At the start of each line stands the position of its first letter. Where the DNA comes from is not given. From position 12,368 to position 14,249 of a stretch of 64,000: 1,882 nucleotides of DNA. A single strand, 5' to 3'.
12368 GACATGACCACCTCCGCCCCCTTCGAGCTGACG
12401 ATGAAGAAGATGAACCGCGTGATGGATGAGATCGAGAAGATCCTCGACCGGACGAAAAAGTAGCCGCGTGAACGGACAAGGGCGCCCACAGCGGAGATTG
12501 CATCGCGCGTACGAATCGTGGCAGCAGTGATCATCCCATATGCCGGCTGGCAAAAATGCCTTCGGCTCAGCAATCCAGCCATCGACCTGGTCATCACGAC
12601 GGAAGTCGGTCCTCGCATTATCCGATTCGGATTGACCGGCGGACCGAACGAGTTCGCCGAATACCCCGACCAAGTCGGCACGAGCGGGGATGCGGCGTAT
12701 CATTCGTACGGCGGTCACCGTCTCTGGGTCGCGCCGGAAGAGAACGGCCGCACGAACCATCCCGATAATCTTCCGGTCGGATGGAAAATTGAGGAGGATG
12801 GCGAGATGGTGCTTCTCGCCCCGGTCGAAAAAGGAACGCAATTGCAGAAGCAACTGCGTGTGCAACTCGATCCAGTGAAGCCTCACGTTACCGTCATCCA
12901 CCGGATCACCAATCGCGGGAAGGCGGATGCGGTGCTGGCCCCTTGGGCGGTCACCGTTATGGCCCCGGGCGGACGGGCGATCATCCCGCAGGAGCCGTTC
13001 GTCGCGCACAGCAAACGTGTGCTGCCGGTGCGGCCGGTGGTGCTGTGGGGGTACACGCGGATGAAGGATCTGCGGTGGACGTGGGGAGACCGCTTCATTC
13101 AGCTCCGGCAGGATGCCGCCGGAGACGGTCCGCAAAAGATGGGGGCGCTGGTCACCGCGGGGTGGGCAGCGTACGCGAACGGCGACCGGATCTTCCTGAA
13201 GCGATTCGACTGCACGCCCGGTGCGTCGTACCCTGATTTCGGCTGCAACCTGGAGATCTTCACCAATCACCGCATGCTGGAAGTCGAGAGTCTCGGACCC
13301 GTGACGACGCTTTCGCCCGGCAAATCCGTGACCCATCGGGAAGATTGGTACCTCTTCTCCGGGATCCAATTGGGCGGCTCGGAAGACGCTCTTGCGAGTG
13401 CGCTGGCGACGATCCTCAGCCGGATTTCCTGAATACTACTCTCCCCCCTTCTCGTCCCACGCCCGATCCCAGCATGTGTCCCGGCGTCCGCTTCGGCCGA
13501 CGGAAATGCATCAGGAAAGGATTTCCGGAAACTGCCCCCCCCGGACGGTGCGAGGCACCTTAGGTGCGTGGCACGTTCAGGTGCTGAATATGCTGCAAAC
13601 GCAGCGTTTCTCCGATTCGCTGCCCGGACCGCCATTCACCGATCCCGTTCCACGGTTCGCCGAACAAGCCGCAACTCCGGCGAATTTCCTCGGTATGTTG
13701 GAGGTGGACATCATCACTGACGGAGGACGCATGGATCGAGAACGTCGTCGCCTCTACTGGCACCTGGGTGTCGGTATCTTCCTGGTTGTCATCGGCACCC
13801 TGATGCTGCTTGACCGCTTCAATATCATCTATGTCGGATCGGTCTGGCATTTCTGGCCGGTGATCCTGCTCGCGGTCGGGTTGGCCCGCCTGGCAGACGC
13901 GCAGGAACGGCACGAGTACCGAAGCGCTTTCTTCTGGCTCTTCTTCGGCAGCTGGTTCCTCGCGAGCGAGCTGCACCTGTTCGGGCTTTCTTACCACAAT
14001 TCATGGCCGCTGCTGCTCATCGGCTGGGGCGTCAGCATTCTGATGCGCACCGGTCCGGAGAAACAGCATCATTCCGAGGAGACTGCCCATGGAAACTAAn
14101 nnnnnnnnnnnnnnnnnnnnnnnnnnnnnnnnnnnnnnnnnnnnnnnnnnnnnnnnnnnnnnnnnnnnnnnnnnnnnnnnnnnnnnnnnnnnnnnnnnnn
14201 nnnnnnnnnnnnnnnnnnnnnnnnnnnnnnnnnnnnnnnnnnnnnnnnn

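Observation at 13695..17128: Overlapping four-gene module: LiaF-like TM protein, LiaF-like DUF2154 protein, 4TM histidine kinase, LytTR regulator, plus a secreted NTF2-like protein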

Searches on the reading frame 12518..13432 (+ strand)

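Call 4: search_protein_families(library=pfam, proteins=[window:12518-13432:+], max_evalue=1)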
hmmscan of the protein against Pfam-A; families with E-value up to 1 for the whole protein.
window:12518-13432:+ (304 aa): 1 family
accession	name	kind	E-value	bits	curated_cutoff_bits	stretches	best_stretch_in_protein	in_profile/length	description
PF14315.11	DUF4380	-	5e-09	36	29.4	2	106-279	120-294/295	Domain of unknown function (DUF4380)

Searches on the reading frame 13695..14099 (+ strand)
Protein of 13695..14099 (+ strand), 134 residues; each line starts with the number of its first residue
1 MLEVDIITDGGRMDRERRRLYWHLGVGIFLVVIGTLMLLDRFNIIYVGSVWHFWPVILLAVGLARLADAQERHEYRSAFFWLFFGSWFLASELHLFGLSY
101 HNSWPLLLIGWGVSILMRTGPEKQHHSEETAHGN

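Call 4: search_protein_families(library=pfam, proteins=[window:13695-14099:+], max_evalue=1)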
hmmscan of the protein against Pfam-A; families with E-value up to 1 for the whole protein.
window:13695-14099:+ (134 aa): 5 families
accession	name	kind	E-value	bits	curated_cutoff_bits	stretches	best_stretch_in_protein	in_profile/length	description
PF18917.5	LiaI-LiaF-like_TM1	-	1.1e-17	64.2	27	2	26-64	3-40/42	LiaI-LiaF-like transmembrane region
PF22570.1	LiaF-TM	-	8.2e-17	62.3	27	1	26-119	2-94/98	LiaF transmembrane domain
PF13239.11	2TM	-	0.0034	17.8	24.8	1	16-64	9-52/79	2TM domain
PF06166.18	DUF979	-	0.0052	16.5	26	1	51-98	4-47/307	Protein of unknown function (DUF979)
PF12553.13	DUF3742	-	0.18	12.3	27.2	0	14-64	26-76/120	Protein of unknown function (DUF3742)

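Call 36: search_protein_families(library=ncbifam, proteins=[window:13731-14099:+], max_evalue=0.01)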
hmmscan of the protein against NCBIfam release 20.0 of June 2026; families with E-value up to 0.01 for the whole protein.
window:13731-14099:+ (122 aa): 0 families
